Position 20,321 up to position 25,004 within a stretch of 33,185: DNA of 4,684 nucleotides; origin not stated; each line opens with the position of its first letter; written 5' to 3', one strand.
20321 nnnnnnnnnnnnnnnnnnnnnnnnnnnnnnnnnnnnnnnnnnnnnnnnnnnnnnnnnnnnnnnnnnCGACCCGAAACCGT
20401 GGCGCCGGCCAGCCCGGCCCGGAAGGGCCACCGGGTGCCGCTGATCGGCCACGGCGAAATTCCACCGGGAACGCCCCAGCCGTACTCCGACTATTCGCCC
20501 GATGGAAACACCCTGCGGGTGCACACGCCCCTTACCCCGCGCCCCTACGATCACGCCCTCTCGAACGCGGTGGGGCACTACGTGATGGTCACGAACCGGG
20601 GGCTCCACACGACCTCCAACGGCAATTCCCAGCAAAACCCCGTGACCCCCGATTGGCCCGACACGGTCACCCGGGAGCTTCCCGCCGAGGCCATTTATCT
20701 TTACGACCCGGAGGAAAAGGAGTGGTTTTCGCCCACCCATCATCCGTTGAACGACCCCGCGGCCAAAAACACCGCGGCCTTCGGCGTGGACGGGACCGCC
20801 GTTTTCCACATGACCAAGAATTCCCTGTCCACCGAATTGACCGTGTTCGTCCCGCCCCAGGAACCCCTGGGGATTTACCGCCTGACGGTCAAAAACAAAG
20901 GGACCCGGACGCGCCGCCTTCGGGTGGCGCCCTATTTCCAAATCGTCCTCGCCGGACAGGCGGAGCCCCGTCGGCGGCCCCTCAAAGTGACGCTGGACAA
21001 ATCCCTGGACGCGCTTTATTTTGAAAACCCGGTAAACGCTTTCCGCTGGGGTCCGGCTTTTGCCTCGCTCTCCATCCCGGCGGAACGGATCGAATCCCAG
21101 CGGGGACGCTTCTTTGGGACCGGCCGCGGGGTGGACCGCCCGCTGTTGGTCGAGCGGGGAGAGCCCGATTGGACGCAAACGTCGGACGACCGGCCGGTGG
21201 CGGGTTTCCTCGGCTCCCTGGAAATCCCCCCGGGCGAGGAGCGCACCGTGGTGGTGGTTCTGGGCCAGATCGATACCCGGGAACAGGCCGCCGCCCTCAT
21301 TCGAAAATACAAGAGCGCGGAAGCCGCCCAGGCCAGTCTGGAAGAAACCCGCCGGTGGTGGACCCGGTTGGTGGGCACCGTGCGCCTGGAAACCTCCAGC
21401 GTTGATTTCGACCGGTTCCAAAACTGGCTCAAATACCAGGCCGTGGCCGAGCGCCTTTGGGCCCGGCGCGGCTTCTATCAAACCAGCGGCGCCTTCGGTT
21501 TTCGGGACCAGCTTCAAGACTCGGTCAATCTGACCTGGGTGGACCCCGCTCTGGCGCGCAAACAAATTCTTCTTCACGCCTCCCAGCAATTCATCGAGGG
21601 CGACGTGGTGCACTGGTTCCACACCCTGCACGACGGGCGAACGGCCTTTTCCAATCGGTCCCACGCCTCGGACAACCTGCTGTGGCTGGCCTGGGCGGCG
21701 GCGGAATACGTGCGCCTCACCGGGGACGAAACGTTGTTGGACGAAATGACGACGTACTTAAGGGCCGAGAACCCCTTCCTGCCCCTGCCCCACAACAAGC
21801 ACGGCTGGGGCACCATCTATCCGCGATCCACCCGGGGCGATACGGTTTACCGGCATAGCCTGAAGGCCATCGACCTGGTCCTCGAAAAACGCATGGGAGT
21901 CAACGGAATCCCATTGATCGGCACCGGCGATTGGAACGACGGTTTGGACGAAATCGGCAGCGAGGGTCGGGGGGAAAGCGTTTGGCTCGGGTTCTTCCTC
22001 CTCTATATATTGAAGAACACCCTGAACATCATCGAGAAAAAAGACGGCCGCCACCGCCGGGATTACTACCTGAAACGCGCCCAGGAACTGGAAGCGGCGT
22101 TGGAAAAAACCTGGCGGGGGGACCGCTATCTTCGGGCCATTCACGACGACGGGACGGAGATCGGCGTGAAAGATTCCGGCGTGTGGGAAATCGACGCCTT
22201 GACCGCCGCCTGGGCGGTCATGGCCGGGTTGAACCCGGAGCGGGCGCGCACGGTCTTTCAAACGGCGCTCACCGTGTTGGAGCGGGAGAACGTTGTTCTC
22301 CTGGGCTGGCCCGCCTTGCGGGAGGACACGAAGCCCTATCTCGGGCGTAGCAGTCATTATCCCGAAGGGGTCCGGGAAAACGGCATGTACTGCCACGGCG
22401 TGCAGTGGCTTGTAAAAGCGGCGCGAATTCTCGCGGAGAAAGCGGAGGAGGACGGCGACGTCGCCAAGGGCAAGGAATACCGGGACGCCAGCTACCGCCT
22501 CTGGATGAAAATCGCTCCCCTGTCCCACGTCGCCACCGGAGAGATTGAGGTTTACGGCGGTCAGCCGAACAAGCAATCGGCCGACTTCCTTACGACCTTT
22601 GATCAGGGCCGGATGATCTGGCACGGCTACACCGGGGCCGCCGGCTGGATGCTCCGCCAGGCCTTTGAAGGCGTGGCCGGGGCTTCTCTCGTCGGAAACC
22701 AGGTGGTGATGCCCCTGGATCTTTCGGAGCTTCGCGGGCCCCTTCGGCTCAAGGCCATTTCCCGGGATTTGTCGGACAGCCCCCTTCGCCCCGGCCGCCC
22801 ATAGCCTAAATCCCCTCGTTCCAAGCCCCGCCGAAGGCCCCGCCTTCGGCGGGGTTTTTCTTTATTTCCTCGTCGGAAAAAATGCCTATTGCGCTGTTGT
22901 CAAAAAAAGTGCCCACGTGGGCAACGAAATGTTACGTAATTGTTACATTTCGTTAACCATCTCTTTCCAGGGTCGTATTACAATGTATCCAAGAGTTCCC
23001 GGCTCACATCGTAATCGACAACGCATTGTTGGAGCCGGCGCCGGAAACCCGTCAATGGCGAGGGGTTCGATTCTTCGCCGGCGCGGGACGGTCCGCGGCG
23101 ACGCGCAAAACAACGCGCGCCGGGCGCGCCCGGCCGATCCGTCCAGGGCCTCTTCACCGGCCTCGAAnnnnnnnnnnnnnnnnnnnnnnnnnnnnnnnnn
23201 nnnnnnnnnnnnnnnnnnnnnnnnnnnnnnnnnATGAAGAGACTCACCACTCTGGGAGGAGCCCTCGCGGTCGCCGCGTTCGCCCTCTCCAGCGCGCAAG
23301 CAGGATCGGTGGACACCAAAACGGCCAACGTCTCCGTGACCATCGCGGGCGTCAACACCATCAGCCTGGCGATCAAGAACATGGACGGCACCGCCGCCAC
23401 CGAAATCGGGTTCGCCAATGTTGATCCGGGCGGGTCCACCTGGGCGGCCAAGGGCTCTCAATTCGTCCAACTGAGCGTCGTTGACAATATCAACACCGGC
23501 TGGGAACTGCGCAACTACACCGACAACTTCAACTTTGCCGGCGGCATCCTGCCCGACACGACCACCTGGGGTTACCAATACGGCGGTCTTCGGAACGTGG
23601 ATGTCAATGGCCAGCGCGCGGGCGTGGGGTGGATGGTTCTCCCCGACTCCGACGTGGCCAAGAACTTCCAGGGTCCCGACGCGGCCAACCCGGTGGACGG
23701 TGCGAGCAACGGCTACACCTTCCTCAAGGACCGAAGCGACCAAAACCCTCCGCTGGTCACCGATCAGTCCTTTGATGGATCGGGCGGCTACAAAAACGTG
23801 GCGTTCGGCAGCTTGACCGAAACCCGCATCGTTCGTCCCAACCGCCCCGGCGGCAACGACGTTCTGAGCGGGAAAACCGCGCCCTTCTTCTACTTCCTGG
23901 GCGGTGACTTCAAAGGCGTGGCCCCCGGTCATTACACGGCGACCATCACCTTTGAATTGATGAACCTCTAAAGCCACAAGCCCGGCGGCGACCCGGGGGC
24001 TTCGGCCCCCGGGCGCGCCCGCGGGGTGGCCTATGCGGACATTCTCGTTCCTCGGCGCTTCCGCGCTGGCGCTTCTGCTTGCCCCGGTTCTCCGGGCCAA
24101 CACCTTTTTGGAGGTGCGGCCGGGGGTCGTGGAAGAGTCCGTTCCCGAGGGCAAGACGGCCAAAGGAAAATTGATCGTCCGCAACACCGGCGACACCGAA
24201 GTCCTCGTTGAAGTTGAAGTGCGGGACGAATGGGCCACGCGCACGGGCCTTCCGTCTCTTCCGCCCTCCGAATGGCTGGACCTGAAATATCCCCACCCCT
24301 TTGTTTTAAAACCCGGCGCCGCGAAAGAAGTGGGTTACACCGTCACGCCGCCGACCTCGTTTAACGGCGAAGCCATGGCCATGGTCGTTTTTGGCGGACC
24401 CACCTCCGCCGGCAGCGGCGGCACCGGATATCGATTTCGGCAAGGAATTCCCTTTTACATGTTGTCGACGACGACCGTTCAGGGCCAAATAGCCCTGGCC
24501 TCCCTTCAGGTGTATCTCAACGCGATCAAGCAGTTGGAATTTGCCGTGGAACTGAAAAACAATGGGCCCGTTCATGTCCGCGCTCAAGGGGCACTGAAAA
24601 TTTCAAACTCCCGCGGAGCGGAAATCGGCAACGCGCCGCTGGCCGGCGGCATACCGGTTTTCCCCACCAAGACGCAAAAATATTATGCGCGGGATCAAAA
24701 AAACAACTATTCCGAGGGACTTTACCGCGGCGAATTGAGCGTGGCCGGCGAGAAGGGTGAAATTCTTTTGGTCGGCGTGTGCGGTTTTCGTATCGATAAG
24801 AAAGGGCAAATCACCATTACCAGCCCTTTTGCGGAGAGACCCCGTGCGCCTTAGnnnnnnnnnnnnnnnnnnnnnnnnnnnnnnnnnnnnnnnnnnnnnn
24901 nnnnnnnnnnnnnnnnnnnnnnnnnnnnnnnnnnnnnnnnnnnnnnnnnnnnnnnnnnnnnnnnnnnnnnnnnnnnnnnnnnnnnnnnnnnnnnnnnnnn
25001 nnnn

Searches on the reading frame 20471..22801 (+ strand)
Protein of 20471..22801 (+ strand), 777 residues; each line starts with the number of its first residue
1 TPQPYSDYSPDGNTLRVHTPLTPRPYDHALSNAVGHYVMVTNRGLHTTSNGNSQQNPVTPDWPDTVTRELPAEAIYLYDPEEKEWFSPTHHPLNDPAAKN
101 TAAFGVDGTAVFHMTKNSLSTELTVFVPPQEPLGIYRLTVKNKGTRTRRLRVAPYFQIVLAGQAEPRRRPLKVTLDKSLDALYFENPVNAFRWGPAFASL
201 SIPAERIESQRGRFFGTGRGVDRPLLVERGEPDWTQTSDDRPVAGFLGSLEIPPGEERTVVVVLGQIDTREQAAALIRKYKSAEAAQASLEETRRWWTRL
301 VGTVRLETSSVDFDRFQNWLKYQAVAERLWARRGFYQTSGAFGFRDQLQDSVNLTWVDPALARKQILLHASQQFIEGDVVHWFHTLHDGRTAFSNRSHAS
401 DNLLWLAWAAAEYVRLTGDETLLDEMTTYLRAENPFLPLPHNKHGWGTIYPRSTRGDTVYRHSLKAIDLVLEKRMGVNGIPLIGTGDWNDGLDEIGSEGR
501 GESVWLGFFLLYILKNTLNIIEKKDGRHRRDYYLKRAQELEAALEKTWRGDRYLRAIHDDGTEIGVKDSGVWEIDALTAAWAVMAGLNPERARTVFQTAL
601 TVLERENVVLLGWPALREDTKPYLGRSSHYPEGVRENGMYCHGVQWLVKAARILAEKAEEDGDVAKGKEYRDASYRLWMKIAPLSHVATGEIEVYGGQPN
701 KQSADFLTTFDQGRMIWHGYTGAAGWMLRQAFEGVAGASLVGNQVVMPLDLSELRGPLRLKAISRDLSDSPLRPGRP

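Call 49: search_solved_structures(query=window:20471-22801:+, max_evalue=0.001)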
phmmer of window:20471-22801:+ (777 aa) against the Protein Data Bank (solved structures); distinct sequences matched with E-value up to 0.001: 16.
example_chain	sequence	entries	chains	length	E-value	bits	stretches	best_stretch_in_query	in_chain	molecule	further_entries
8rf9_A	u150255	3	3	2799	3.3e-110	372.9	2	21-745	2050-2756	Cyclic beta 1-2 glucan synthetase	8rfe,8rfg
8rf0_A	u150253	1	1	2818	3.3e-110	372.8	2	21-745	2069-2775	Cyclic beta-(1,2)-glucan synthase NdvB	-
3qde_A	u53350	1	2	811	3.1e-36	128.2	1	20-654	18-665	Cellobiose phosphorylase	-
8ho7_A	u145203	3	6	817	3.2e-36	128.2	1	20-654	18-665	Cellobiose phosphorylase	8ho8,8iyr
8ho9_A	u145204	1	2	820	5.6e-36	127.4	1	19-654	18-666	Cellobiose phosphorylase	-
8hob_A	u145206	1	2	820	1.4e-35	126.1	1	19-654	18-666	Cellobiose phosphorylase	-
4zle_A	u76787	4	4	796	4.3e-30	107.9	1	70-648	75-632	Putative b-glycan phosphorylase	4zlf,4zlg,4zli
3rrs_A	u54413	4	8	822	5.6e-30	107.5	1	70-654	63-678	Cellobiose phosphorylase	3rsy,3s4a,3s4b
3s4c_A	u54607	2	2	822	6.4e-30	107.3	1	70-654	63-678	Lactose Phosphorylase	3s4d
2cqs_A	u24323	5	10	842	1.3e-28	103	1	71-658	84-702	Cellobiose Phosphorylase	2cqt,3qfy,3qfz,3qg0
3act_A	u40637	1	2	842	1.2e-27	99.8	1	71-658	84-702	Cellobiose Phosphorylase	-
3afj_A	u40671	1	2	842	1.4e-27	99.6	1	71-658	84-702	Cellobiose Phosphorylase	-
3acs_A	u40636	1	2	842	1.6e-27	99.4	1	71-658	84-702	Cellobiose Phosphorylase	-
8bou_A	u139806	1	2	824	8.1e-23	83.8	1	211-651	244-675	N,N'-diacetylchitobiose phosphorylase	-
1v7v_A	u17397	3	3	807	1.6e-19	72.9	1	8-381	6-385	chitobiose phosphorylase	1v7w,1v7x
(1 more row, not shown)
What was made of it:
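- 14771..22804 (+): 2677-aa protein with a C-terminal GH94 module. Best PDB match is the GH94 part of cyclic beta-1,2-glucan synthase, 3e-110 (call 49).
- The GH94 part is closest to that of Cgs (call 49). The GH94 module is closest to that of cyclic beta-1,2-glucan synthase (call 49).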

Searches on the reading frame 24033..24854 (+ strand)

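Call 14: search_protein_families(library=pfam, proteins=[window:24033-24854:+], max_evalue=0.001)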
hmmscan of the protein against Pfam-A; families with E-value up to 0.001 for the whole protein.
window:24033-24854:+ (273 aa): 0 families

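Call 60: search_protein_families(library=pfam, proteins=[window:24033-24851:+], max_evalue=0.5)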
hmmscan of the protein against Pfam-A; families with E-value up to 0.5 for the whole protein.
window:24033-24851:+ (273 aa): 1 family
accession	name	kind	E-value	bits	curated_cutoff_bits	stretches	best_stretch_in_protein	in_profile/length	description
PF22074.2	Cep192_D5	-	0.21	11.5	27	1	37-108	18-84/178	Cep192 domain 5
